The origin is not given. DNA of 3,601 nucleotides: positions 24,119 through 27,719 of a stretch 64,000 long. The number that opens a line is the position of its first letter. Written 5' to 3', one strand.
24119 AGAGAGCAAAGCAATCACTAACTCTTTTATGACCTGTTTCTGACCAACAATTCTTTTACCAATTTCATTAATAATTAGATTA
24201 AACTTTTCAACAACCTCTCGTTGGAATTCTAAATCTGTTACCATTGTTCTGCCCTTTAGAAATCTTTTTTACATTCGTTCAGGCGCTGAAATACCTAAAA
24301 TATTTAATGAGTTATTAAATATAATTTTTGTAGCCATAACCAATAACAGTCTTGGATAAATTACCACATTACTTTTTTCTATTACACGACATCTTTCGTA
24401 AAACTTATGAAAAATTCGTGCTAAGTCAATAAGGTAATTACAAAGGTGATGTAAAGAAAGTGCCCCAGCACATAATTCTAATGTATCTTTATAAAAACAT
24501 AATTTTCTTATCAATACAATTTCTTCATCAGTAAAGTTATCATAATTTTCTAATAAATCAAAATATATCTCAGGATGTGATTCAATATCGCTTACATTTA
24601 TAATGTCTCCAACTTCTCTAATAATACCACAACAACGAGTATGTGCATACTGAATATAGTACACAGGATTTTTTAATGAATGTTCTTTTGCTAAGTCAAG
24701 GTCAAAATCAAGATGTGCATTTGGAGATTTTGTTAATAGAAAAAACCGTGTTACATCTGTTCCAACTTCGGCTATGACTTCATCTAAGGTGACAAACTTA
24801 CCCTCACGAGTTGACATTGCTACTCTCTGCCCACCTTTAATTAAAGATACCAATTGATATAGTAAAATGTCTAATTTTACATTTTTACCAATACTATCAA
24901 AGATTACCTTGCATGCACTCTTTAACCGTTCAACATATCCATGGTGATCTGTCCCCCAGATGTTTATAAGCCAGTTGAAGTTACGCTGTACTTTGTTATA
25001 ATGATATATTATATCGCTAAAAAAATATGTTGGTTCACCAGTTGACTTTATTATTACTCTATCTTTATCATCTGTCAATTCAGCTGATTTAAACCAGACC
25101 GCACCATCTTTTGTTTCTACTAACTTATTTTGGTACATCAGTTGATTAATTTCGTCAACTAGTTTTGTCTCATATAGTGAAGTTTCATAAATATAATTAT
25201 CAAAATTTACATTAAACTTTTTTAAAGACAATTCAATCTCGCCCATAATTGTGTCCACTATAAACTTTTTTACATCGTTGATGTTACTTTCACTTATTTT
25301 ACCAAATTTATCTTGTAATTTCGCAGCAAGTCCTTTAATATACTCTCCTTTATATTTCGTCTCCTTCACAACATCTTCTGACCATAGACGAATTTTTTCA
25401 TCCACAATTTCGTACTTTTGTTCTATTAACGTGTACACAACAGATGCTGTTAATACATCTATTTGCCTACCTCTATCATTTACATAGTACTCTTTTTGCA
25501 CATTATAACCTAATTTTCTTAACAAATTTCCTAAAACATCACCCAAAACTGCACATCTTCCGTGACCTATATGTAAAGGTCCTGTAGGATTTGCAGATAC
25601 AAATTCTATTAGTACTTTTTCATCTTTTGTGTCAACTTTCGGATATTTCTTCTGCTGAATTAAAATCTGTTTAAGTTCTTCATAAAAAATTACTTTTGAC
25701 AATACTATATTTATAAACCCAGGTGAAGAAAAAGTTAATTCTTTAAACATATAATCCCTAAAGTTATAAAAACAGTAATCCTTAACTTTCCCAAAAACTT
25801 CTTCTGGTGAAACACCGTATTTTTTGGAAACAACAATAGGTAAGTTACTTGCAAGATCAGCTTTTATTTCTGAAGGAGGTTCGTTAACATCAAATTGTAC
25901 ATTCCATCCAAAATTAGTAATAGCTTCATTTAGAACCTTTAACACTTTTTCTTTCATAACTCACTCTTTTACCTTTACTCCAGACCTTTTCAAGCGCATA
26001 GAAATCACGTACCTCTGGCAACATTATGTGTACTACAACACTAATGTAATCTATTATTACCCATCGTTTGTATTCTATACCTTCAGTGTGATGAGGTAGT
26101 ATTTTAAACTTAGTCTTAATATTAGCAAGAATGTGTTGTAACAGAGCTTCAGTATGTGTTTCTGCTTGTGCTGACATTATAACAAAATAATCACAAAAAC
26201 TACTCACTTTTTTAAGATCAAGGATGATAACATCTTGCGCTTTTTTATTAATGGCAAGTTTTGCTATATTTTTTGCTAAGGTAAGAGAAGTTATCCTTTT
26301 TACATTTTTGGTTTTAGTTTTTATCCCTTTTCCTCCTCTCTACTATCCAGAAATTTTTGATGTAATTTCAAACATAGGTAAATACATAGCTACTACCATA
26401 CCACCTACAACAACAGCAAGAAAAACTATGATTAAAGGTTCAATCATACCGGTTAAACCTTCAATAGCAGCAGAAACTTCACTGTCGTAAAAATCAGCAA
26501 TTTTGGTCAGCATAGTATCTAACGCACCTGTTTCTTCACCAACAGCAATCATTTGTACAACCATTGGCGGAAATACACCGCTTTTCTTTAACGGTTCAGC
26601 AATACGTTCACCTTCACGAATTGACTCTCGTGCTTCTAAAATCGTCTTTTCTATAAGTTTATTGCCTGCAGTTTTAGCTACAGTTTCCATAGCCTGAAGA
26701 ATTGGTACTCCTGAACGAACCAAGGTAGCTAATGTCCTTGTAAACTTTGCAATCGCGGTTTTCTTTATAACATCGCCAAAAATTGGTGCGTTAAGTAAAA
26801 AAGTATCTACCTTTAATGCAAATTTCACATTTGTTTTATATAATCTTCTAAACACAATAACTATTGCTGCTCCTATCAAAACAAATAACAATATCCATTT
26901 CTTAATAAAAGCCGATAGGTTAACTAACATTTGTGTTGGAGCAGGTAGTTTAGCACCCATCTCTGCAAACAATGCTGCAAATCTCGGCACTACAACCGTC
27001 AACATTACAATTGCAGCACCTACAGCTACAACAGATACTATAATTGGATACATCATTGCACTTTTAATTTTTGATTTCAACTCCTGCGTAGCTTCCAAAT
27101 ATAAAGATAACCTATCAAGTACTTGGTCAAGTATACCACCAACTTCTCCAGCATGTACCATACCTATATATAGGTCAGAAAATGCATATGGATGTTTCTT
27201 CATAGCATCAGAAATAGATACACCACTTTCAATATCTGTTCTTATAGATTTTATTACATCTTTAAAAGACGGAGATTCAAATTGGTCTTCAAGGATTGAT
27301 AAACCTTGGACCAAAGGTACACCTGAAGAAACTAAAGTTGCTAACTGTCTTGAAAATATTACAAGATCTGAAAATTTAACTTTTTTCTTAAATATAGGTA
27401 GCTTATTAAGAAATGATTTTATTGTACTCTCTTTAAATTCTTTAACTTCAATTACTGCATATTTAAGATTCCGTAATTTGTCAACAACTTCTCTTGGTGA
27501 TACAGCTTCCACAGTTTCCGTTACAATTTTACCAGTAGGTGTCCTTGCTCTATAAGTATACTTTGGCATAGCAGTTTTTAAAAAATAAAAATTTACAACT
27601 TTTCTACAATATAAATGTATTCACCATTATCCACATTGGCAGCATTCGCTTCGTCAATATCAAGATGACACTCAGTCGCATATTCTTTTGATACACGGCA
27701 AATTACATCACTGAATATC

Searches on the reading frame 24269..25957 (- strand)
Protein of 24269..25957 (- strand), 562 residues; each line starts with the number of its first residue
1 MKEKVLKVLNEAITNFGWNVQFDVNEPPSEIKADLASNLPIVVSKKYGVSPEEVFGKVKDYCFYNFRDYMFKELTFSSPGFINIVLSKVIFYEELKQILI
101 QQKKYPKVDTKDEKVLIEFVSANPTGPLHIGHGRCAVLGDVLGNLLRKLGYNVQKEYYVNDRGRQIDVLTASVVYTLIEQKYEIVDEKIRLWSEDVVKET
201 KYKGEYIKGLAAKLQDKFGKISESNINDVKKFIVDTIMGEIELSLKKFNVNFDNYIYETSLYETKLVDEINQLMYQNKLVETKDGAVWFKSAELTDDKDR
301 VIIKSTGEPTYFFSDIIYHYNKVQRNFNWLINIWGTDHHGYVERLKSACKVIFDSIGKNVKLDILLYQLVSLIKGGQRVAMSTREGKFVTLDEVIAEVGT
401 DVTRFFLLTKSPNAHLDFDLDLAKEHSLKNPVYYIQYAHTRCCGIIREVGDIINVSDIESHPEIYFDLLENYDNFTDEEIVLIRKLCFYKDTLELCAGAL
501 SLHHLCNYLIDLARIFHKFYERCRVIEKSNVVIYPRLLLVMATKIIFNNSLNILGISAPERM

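Call 78: search_protein_families(library=pfam, proteins=[window:24269-25957:-], max_evalue=0.00001)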
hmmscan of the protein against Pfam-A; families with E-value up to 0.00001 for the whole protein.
window:24269-25957:- (562 aa): 5 families
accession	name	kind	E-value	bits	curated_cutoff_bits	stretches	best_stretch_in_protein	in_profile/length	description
PF05746.21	DALR_1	-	1.4e-28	99.7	22.3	1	435-562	1-117/117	DALR anticodon binding domain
PF00750.26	tRNA-synt_1d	-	1.9e-25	90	23.3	1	95-398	2-298/349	tRNA synthetases class I (R), catalytic domain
PF03485.21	Arg_tRNA_synt_N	-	5.7e-09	36.9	21.5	1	3-86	5-85/85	Arginyl tRNA synthetase N terminal domain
PF09334.17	tRNA-synt_1g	-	1.2e-08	34.6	20.1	0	233-296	66-129/391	tRNA synthetases class I (M)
PF01406.26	tRNA-synt_1e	-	7.8e-06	25.9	27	0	127-154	22-49/301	tRNA synthetases class I (C) catalytic domain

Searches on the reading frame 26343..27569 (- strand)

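Call 78: search_protein_families(library=pfam, proteins=[window:26343-27569:-], max_evalue=0.00001)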
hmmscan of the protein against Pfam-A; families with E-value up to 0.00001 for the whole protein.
window:26343-27569:- (408 aa): 1 family
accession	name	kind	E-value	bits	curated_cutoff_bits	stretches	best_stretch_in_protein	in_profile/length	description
PF00482.28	T2SSF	-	7.3e-68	226.7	25.2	2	72-195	1-125/125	Type II secretion system (T2SS), protein F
